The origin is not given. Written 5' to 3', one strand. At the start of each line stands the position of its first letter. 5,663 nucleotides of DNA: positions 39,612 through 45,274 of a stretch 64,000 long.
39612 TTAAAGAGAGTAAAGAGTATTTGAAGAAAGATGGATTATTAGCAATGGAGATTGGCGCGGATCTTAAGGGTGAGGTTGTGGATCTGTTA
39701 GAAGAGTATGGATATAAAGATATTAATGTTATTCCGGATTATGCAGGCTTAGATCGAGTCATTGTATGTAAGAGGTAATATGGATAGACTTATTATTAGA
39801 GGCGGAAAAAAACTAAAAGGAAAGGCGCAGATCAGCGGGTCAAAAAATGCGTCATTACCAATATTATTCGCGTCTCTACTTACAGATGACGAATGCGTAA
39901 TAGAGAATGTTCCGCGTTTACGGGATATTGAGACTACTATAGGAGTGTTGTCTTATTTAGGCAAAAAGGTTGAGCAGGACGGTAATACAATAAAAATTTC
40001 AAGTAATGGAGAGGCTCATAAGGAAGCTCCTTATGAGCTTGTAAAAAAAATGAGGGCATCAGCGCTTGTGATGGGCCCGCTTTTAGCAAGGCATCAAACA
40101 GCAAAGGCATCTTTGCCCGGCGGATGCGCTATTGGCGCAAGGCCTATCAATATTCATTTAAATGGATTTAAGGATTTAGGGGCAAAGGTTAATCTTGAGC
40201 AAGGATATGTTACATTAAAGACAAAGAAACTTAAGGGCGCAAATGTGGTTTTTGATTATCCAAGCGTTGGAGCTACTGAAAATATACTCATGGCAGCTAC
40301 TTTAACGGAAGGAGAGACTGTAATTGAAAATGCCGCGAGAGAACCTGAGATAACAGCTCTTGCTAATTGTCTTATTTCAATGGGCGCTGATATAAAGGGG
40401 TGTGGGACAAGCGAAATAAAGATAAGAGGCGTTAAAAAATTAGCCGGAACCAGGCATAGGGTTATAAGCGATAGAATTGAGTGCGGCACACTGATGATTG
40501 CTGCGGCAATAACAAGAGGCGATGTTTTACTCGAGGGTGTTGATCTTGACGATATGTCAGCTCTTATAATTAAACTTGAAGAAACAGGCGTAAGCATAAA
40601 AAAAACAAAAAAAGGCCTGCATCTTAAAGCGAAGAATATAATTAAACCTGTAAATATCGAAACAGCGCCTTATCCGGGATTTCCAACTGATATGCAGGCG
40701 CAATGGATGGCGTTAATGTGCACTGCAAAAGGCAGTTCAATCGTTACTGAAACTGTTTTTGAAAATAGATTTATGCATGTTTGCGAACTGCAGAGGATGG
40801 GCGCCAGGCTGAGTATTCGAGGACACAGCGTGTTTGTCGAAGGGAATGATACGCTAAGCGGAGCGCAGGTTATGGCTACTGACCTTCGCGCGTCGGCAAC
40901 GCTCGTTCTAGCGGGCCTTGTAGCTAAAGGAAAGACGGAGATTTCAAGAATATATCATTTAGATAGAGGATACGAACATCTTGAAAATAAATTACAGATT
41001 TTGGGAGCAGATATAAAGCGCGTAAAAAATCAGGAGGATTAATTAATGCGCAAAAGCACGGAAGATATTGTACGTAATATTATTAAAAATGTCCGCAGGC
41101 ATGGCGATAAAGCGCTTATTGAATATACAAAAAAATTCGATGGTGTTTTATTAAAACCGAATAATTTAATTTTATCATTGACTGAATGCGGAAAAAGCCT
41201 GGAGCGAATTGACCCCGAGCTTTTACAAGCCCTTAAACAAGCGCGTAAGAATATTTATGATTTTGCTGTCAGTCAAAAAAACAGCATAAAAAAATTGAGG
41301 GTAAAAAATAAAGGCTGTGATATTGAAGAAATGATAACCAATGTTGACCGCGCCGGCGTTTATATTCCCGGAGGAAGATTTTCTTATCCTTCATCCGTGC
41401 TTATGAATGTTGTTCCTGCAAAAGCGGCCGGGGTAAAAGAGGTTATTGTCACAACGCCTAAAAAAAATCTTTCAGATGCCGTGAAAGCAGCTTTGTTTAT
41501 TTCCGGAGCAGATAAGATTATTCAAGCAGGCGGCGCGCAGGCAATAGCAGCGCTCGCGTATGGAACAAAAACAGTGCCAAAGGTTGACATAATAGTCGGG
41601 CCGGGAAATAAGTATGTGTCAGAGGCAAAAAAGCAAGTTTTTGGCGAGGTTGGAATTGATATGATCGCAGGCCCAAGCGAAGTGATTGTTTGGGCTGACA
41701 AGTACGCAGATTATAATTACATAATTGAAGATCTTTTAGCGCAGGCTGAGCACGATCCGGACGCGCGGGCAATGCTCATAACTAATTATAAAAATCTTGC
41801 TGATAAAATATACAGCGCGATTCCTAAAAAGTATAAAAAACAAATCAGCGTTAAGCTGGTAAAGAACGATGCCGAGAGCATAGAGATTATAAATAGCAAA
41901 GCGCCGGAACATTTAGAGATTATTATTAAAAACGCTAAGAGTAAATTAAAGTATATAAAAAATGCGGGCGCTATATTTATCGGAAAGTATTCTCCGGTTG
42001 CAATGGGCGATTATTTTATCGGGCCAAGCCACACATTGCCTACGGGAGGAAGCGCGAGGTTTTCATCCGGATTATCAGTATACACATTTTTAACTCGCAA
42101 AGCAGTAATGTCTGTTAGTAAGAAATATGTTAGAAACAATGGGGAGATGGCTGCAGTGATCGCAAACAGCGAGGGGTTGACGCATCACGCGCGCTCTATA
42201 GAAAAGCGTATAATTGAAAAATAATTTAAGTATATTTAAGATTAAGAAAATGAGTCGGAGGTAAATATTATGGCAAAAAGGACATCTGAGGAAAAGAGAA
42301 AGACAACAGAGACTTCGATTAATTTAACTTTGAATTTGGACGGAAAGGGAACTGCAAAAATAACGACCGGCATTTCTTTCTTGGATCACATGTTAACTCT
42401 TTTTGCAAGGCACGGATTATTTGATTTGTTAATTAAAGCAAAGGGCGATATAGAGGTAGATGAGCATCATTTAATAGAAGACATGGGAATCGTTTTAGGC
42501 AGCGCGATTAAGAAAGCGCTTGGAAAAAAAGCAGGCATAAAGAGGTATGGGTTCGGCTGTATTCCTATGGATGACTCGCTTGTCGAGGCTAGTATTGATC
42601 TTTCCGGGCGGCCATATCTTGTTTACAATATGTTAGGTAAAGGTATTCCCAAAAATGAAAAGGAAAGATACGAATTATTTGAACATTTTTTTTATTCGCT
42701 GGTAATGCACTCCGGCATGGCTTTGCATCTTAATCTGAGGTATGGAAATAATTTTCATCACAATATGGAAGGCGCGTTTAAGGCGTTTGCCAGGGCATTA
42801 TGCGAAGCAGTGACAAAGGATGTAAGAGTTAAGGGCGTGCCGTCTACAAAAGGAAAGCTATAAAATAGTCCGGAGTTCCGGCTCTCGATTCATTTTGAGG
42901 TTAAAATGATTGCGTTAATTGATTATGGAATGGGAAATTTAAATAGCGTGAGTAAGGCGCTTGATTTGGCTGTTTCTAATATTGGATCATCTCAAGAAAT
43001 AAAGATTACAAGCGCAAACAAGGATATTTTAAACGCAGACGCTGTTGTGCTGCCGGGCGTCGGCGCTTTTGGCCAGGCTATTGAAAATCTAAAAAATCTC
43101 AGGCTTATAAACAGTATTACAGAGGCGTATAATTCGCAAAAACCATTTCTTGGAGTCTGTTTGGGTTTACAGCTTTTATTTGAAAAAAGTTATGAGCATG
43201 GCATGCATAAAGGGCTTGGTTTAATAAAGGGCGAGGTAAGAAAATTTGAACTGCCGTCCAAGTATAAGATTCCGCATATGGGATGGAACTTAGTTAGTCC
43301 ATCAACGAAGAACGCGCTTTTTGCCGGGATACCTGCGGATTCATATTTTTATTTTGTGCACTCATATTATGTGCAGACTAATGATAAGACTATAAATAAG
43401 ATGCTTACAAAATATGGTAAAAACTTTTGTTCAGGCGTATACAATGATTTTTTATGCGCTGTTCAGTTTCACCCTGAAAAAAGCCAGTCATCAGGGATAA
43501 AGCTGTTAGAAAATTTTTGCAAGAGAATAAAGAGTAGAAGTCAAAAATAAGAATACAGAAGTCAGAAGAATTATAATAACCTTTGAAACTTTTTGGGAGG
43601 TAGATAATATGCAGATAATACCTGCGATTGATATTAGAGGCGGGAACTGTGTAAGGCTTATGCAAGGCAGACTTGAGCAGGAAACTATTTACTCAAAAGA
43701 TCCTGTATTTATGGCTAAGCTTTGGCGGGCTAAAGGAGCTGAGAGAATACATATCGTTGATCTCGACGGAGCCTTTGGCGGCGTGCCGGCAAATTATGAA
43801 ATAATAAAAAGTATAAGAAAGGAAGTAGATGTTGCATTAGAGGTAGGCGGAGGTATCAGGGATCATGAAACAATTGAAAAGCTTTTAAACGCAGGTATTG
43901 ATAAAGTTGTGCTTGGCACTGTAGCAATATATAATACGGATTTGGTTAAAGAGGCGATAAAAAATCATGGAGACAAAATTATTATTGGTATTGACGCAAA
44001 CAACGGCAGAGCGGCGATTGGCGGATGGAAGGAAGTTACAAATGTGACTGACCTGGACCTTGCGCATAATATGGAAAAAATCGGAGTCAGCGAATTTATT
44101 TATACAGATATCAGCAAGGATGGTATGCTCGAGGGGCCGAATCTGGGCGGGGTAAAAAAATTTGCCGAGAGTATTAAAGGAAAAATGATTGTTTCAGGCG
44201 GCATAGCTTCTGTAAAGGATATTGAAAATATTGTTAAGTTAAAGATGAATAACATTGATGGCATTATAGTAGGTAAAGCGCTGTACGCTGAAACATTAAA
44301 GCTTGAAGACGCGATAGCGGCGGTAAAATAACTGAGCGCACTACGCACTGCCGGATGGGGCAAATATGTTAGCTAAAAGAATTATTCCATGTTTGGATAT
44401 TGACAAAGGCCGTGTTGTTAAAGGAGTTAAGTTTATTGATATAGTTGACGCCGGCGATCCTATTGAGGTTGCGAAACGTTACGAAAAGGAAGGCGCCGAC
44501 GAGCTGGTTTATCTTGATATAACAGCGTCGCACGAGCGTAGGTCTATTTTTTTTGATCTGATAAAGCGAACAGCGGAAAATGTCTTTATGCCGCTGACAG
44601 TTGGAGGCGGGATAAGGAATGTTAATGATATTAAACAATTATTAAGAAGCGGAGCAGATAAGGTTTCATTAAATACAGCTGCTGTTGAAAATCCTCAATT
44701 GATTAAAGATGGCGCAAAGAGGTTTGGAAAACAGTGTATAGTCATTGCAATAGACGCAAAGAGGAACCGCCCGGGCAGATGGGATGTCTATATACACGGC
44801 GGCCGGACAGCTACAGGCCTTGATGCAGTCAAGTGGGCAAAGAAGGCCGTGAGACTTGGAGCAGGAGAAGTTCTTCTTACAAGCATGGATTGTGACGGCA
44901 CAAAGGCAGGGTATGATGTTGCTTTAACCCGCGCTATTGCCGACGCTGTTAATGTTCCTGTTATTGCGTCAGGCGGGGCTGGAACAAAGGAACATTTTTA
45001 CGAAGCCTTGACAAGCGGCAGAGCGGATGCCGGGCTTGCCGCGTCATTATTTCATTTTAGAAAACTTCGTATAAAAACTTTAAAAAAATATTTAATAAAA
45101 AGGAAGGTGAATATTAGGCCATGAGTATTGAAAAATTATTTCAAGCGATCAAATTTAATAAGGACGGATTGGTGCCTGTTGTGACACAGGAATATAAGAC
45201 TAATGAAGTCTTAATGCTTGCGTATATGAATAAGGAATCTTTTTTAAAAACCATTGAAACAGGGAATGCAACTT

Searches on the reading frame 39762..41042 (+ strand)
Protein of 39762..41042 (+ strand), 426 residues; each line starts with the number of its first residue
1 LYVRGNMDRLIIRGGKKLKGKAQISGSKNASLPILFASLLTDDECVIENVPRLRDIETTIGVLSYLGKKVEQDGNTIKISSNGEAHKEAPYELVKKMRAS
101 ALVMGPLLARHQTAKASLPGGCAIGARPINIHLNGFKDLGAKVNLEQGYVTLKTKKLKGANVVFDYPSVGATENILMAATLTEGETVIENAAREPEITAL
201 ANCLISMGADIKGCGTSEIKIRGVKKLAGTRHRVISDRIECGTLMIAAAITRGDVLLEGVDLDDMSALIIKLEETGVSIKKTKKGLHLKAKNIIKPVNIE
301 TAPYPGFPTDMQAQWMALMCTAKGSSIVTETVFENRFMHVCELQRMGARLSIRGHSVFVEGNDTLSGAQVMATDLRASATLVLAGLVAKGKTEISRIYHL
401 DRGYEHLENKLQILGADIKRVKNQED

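Call 64: search_protein_families(library=pfam, proteins=[window:39762-41042:+], max_evalue=0.00001)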
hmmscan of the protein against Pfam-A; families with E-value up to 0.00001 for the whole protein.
window:39762-41042:+ (426 aa): 1 family
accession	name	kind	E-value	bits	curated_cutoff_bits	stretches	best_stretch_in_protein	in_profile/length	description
PF00275.25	EPSP_synthase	-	3.2e-109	365.9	22.8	1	13-411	2-417/417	EPSP synthase (3-phosphoshikimate 1-carboxyvinyltransferase)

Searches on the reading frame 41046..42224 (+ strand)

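Call 65: search_protein_families(library=pfam, proteins=[window:41046-42224:+], max_evalue=0.00001)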
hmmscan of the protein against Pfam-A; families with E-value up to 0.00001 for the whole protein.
window:41046-42224:+ (392 aa): 1 family
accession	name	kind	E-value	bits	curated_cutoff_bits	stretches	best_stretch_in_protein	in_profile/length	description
PF00815.25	Histidinol_dh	-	1.2e-138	463.1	27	1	3-388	9-410/411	Histidinol dehydrogenase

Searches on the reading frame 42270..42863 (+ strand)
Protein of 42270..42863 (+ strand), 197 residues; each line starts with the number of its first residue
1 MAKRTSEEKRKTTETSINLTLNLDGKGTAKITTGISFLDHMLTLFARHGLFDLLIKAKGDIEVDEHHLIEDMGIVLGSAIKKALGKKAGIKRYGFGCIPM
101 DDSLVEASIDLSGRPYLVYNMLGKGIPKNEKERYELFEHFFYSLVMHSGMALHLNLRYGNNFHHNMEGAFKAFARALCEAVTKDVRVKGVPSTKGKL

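Call 65: search_protein_families(library=pfam, proteins=[window:42270-42863:+], max_evalue=0.00001)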
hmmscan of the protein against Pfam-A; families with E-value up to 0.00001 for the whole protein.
window:42270-42863:+ (197 aa): 1 family
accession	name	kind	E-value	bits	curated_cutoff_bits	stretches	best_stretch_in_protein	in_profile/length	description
PF00475.24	IGPD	-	3.4e-58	196.3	27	1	33-177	1-144/144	Imidazoleglycerol-phosphate dehydratase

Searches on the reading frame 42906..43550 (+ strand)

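Call 65: search_protein_families(library=pfam, proteins=[window:42906-43550:+], max_evalue=0.00001)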
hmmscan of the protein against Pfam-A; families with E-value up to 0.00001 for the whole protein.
window:42906-43550:+ (214 aa): 2 families
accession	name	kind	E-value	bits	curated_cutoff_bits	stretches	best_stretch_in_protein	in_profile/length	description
PF00117.34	GATase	-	2.2e-21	76.8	22.8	1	14-206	8-188/190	Glutamine amidotransferase class-I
PF07685.20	GATase_3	-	1.3e-07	31.9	27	1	30-111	25-115/196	CobB/CobQ-like glutamine amidotransferase domain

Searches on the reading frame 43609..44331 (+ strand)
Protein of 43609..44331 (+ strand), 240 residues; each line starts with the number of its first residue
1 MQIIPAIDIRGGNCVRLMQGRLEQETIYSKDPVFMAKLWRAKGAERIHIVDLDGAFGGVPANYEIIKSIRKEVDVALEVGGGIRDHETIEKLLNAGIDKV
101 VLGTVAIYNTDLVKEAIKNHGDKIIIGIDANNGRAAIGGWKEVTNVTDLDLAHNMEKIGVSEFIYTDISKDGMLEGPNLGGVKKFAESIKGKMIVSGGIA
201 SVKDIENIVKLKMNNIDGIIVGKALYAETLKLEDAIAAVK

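Call 65: search_protein_families(library=pfam, proteins=[window:43609-44331:+], max_evalue=0.00001)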
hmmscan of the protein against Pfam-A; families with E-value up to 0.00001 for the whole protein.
window:43609-44331:+ (240 aa): 3 families
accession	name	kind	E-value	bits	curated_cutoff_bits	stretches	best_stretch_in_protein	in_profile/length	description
PF00977.27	His_biosynth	-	9.6e-76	254.6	23.6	1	2-230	1-227/228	Histidine biosynthesis protein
PF01207.24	Dus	-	1.1e-06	28.4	20.4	0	59-115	169-226/311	Dihydrouridine synthase (Dus)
PF01884.23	PcrB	-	3.5e-06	27.1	23.9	0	57-117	162-222/226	PcrB family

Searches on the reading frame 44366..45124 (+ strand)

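Call 65: search_protein_families(library=pfam, proteins=[window:44366-45124:+], max_evalue=0.00001)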
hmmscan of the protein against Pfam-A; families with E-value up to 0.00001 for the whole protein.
window:44366-45124:+ (252 aa): 2 families
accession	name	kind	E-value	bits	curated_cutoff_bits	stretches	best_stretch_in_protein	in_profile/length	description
PF00977.27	His_biosynth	-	1.3e-84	283.6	23.6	1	5-234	1-227/228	Histidine biosynthesis protein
PF03060.21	NMO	-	4.7e-09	36.5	28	0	154-228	145-225/331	Nitronate monooxygenase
